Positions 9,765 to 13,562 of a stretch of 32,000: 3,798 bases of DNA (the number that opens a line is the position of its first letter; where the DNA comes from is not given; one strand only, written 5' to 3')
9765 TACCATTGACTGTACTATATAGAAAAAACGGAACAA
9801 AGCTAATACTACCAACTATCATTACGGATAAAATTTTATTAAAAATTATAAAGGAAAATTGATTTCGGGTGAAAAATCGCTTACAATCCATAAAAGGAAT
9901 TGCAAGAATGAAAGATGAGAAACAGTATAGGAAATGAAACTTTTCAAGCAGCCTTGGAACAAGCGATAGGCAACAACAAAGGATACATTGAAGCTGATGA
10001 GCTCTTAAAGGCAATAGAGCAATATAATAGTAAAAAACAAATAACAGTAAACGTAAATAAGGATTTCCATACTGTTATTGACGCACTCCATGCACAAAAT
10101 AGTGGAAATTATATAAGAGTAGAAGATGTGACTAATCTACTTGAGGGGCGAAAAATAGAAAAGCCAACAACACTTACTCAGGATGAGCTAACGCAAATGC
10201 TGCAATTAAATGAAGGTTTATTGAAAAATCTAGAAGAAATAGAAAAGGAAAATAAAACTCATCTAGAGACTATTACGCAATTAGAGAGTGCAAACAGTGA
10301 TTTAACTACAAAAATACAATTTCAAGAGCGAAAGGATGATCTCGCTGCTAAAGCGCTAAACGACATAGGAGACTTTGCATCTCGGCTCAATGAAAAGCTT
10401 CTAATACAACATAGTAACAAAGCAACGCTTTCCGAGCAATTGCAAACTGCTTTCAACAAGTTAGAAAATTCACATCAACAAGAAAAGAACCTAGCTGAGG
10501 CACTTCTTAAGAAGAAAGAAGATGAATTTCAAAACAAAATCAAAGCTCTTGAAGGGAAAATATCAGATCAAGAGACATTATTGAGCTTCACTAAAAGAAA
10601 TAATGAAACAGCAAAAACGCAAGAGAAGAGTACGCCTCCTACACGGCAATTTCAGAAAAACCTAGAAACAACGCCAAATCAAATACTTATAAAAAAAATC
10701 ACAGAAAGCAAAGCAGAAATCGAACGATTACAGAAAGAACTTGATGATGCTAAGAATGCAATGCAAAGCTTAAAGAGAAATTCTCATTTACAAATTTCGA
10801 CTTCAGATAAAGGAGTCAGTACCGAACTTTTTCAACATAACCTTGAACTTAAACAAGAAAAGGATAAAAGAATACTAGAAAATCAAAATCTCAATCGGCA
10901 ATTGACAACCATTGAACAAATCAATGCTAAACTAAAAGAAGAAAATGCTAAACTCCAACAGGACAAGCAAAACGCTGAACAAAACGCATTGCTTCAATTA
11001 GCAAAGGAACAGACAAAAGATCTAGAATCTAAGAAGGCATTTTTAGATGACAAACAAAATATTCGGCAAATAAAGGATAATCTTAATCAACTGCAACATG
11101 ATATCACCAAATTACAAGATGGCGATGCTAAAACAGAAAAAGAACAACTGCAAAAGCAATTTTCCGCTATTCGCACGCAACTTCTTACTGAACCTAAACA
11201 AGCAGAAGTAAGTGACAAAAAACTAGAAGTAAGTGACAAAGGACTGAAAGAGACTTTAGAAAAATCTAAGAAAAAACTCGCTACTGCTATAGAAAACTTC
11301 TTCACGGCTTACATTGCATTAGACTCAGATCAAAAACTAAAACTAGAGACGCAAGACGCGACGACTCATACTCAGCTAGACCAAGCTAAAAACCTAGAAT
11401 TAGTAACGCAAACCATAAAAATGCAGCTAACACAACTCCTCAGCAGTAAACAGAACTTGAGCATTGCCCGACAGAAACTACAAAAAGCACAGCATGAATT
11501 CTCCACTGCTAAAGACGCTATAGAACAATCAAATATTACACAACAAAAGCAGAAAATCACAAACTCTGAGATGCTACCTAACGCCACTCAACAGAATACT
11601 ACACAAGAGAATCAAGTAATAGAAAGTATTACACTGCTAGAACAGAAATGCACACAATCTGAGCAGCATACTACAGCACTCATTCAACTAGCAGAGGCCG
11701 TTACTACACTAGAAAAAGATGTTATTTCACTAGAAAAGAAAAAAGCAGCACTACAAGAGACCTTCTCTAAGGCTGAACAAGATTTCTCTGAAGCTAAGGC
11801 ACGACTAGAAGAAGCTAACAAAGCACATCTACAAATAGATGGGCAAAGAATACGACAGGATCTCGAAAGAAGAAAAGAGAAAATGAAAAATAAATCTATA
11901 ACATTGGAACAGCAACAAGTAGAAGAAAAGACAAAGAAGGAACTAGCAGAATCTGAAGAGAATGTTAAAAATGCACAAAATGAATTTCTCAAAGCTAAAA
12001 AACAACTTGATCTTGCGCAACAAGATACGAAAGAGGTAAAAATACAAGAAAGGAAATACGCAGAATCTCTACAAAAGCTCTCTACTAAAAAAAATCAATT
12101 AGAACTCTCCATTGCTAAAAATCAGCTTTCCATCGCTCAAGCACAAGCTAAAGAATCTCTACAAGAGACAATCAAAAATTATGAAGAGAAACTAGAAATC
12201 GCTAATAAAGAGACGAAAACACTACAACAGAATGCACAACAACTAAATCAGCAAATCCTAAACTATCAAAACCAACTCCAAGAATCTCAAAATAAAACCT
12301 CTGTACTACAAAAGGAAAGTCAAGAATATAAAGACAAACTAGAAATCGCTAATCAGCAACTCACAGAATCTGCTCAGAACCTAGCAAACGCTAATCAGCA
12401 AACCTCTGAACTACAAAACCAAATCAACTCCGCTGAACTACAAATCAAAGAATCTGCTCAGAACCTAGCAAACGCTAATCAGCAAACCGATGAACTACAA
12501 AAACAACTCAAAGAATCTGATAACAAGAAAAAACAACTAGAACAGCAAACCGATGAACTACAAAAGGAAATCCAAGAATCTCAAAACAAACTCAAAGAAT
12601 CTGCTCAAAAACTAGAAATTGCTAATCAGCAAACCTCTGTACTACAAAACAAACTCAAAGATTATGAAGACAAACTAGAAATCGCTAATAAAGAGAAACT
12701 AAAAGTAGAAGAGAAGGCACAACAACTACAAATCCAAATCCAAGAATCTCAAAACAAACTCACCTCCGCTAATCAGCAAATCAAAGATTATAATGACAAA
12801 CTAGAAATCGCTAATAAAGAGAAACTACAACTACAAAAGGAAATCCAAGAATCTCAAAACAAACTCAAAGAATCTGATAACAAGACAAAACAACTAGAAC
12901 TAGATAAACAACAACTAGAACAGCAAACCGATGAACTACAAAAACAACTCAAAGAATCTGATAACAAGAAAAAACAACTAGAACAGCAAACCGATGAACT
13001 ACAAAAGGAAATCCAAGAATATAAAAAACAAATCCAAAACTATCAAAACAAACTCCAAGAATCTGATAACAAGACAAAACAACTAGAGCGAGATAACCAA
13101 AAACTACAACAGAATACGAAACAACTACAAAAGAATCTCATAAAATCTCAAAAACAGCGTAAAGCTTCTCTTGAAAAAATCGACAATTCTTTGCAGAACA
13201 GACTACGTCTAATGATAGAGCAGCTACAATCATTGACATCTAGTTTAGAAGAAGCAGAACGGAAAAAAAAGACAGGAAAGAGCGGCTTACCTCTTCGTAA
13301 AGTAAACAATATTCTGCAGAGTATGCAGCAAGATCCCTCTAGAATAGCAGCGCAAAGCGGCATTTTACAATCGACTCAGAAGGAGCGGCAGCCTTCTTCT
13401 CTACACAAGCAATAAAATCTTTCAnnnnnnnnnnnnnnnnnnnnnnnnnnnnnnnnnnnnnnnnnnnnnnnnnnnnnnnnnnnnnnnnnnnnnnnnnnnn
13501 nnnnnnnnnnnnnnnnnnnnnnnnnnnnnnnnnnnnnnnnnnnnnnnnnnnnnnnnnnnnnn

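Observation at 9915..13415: Giant Q/K/E/N/L-rich coiled-coil ORF with no assignable family: candidate translocated effector or IF-like scaffold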

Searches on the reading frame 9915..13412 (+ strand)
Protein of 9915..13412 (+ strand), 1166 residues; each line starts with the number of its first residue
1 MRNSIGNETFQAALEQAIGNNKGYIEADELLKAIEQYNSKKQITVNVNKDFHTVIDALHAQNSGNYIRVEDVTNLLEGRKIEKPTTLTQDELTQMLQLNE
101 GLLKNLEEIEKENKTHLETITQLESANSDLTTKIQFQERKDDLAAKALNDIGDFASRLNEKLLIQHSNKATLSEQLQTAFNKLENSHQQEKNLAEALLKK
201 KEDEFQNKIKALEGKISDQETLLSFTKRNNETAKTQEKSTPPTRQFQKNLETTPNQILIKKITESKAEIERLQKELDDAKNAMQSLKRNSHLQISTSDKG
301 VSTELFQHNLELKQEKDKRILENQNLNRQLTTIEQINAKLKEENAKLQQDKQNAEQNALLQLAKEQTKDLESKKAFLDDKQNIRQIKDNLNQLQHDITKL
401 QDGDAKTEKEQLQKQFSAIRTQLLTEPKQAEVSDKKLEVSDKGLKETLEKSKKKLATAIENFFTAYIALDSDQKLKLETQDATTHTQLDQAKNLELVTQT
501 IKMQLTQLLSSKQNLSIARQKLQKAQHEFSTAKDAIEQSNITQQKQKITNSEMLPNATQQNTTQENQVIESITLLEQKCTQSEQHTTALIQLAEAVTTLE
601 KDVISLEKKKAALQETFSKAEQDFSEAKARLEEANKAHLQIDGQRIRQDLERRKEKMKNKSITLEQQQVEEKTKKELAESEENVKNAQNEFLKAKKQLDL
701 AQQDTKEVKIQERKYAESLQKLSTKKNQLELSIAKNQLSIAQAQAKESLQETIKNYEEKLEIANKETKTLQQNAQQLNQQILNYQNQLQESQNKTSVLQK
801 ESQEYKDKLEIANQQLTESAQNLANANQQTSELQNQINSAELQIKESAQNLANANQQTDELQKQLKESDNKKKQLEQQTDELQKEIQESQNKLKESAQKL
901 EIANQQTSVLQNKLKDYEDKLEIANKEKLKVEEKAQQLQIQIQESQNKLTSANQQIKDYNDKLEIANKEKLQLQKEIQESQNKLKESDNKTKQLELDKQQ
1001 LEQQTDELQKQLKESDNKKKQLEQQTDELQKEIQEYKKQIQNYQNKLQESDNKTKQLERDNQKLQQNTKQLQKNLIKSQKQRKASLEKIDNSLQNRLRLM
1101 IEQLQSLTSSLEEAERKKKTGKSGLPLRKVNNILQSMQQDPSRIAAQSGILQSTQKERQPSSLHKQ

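Call 6: search_protein_families(library=pfam, proteins=[window:9915-13412:+], max_evalue=0.01)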
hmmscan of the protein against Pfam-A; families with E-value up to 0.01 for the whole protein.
window:9915-13412:+ (1166 aa): 2 families
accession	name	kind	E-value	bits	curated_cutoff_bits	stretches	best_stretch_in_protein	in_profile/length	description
PF00261.25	Tropomyosin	-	8.1e-09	35.7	38.6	3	793-1035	6-241/242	Tropomyosin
PF19220.6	Rod_CreS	-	0.0001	21.9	100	1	936-1118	9-190/359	Crescentin, rod domain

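Call 7: search_protein_families(library=ncbifam, proteins=[window:9915-13412:+], max_evalue=1)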
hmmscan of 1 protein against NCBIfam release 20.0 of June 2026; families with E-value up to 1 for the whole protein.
window:9915-13412:+ (1166 aa): 4 families
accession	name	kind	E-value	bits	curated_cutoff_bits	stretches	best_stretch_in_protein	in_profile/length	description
TIGR02168.1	SMC_prok_B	equivalog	1.7e-17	62.5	567.35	2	887-1158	235-503/1181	chromosome segregation protein SMC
TIGR02169.1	SMC_prok_A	equivalog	4.1e-11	41.3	729.4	2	844-1140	670-967/1165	chromosome segregation protein SMC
NF002572.0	PRK02224.1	equivalog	1.6e-06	26.8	1087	1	710-1118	199-605/888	DNA double-strand break repair ATPase Rad50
NF041035.1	Rad50_Halo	equivalog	0.00062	18.2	1000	1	747-1119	261-637/883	DNA double-strand break repair ATPase Rad50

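Call 8: find_encoding_contigs(protein=window:9915-13412:+, flank=3000, max_places=6)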
Protein window:9915-13412:+ (1166 aa): no gene with exactly this product is on record in the collection.

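Call 9: find_homologous_proteins(query=window:9915-13412:+, max_evalue=0.001)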
Query window:9915-13412:+: 8000 candidates shared short words with the query, none scored E <= 0.001.

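Call 27: search_protein_families(library=pfam, proteins=[L019:15592-15906:-, L019:11278-11520:-], max_evalue=10)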
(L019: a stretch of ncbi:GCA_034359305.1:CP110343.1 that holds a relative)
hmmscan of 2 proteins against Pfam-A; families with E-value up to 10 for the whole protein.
L019:15592-15906:- (105 aa): 8 families
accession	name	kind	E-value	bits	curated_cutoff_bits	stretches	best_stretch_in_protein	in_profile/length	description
PF13405.12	EF-hand_6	-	0.00025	21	25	1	19-36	11-28/30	EF-hand domain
PF09107.17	SelB-wing_3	-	0.012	15.6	23.2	1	18-36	3-20/47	Elongation factor SelB, winged helix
PF13499.12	EF-hand_7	-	0.014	16.1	30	1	19-74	13-61/67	EF-hand domain pair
PF00036.39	EF-hand_1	-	0.019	14.9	25.4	1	19-35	11-27/29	EF hand domain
PF22734.1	NNH2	-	0.02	15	27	1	6-66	72-134/181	NACHT N-terminal Helical domain 2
PF14164.11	YqzH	-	0.054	14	30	1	29-73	9-55/64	YqzH-like protein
PF14771.11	DUF4476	-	0.09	13.5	22.5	1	2-44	15-55/91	Domain of unknown function (DUF4476)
PF19914.5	WEF-hand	-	0.17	13.2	27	1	18-75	12-73/81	Wolframin EF-hand domain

L019:11278-11520:- (81 aa): 4 families
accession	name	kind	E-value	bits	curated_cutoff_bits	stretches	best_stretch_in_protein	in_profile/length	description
PF03938.19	OmpH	-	0.015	15.9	32.4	1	2-62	48-110/141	Outer membrane protein (OmpH-like)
PF06103.16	DUF948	-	0.063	13.9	37.2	1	12-62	33-83/89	Bacterial protein of unknown function (DUF948)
PF12308.13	Noelin-1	-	0.13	12.9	25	1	15-69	42-96/100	Neurogenesis glycoprotein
PF12072.13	RNase_Y_N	-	0.13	12.1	32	1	2-61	93-152/201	RNase Y N-terminal region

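Call 60: search_solved_structures(query=window:9915-13412:+, max_evalue=0.01)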
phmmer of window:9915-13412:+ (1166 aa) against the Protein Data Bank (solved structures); distinct sequences matched with E-value up to 0.01: 10.
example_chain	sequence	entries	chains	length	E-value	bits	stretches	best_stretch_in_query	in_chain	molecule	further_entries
6kn7_P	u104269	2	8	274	0.00012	23.9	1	756-1029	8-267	Tropomyosin alpha-1 chain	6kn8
2w49_A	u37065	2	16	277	0.00014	23.7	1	755-1029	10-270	TROPOMYOSIN ALPHA-1 CHAIN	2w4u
7ko4_P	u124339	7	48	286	0.00024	22.9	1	754-1029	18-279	Tropomyosin alpha-1 chain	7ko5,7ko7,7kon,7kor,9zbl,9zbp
7uti_e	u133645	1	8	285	0.00026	22.8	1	754-1029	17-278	Tropomyosin alpha-1 chain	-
9e2e_G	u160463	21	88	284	0.00026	22.8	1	754-1029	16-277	Tropomyosin alpha-1 chain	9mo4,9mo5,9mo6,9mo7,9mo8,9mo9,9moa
6x5z_O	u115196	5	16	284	0.00027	22.8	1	754-1029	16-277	Tropomyosin alpha-1 chain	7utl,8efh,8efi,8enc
8dd0_G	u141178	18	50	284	0.00032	22.5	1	754-1029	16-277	Tropomyosin alpha-1 chain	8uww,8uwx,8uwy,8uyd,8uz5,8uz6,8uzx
2tma_A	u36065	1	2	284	0.00039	22.3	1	754-1029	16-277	TROPOMYOSIN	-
1c1g_A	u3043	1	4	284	0.0014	20.4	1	754-1029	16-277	TROPOMYOSIN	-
7nep_P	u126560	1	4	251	0.0015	20.3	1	756-1012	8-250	Tropomyosin alpha-1 chain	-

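Call 61: search_protein_families(library=padloc, proteins=[window:9915-13412:+], max_evalue=0.01)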
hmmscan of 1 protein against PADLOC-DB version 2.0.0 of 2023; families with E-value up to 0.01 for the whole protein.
window:9915-13412:+ (1166 aa): 2 families
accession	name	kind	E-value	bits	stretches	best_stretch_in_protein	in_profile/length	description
PDLC00553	JetC2|JetC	-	1.1e-07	28.2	1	843-1155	746-1053/1361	DUF3584 domain; MukB-like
PDLC00551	JetC2|JetC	-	0.00034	16.6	1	843-1136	742-1033/1365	DUF3584 domain; MukB-like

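Call 62: search_protein_families(library=phrogs, proteins=[window:9915-13412:+], max_evalue=0.01)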
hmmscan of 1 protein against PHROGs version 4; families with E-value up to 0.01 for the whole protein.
window:9915-13412:+ (1166 aa): 3 families
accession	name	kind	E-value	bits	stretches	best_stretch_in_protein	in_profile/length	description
phrog_1533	-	tail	1.8e-06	26.7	1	754-964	19-234/1688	tail length tape measure protein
phrog_5328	-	unknown function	5.5e-06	27.7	2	803-894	5-96/101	-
phrog_5218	-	unknown function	0.0025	17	1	754-920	18-195/1599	-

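Call 69: predict_structure(protein=window:9915-13412:+)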
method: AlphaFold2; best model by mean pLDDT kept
length: 1166 residues; sequences in the alignment: 1
mean_pLDDT: 50.4   pTM: 0.26
mean pLDDT of the five models: 50.4, 49.9, 49.5, 49.2, 46.4
residues with pLDDT >= 90: 0; 70-90: 31; 50-70: 561; < 50: 574
segments of 3 or more residues with pLDDT < 50: 1-14, 17-25, 34-94, 116-149, 154-177, 233-252, 254-257, 288-307, 354-356, 358-360, 362-364, 366-370, 372-374, 402-404, 422-448, 455-526, 535-568, 570-572, 577-579, 581-607, 609-615, 660-670, 679-681, 701-705, 707-712, 726-731, 733-749, 792-796, 840-844, 846-859, 897-911, 1118-1126, 1131-1133, 1141-1166
pLDDT, mean of each block of 10 residues (from residue 1): 36 48 47 47 32 42 38 38 34 49 55 50 39 37 45 48 40 47 52 59 65 61 53 42 43 47 62 67 50 32 46 63 57 54 58 50 46 53 60 59 52 56 42 33 46 46 36 28 32 39 40 39 49 46 40 32 43 49 41 42 46 47 53 58 65 59 38 52 58 60 47 49 49 44 45 54 57 59 55 45 57 56 52 50 47 40 52 63 66 53 43 56 53 53 56 58 67 67 57 51 56 61 65 68 66 69 70 70 66 64 59 49 48 49 38 32 32
secondary structure, 60 per line:
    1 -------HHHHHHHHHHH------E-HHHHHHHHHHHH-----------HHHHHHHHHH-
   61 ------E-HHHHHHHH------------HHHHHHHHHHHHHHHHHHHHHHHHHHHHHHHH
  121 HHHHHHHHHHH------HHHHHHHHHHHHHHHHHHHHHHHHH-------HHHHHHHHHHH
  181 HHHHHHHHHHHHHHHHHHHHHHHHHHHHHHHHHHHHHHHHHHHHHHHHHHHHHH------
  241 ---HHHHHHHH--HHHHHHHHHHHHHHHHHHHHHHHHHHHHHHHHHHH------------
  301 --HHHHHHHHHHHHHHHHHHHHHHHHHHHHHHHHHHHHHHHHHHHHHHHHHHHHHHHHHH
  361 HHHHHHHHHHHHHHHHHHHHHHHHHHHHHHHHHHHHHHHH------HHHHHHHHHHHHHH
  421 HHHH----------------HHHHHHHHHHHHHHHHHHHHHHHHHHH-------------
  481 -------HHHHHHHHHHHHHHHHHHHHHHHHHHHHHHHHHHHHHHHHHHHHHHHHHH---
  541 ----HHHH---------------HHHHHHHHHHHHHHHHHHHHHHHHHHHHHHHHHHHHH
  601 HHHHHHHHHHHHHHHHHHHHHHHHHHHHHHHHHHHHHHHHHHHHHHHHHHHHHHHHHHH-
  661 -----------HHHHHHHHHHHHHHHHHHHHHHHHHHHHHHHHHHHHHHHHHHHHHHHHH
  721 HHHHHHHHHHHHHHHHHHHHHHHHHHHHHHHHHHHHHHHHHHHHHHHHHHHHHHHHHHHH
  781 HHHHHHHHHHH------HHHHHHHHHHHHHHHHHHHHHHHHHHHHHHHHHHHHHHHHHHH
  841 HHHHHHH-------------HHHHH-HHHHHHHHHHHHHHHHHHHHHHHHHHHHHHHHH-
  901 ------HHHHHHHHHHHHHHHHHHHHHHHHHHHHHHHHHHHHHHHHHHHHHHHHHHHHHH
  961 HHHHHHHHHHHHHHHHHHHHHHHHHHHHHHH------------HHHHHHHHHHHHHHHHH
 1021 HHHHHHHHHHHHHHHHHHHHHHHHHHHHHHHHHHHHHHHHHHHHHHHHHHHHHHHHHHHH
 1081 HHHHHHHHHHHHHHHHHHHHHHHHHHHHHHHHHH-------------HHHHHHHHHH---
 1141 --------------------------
elements in order (helices of 4 or more, strands of 3 or more residues): H8-18 H27-38 H50-59 H69-76 H89-131 H138-162 H170-234 H244-251 H254-288 H303-400 H407-424 H441-467 H488-537 H545-548 H564-659 H672-791 H798-847 H861-865 H867-899 H907-991 H1004-1114 H1128-1137

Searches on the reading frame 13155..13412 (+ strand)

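Call 27: search_protein_families(library=pfam, proteins=[window:13155-13412:+], max_evalue=10)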
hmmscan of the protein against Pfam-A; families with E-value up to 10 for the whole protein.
window:13155-13412:+ (86 aa): 4 families
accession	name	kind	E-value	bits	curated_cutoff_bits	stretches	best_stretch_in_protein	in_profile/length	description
PF18922.5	DUF5672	-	0.12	12.5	24.4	1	32-72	72-105/164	Protein of unknown function (DUF5672)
PF03938.19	OmpH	-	0.43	11.2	32.4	1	3-77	21-91/141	Outer membrane protein (OmpH-like)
PF17029.10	DUF5100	-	0.46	10.8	27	1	2-38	3-41/125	Domain of unknown function (DUF5100)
PF08286.16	Spc24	-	3.5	8.3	25.3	1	2-40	5-43/109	Spc24 subunit of Ndc80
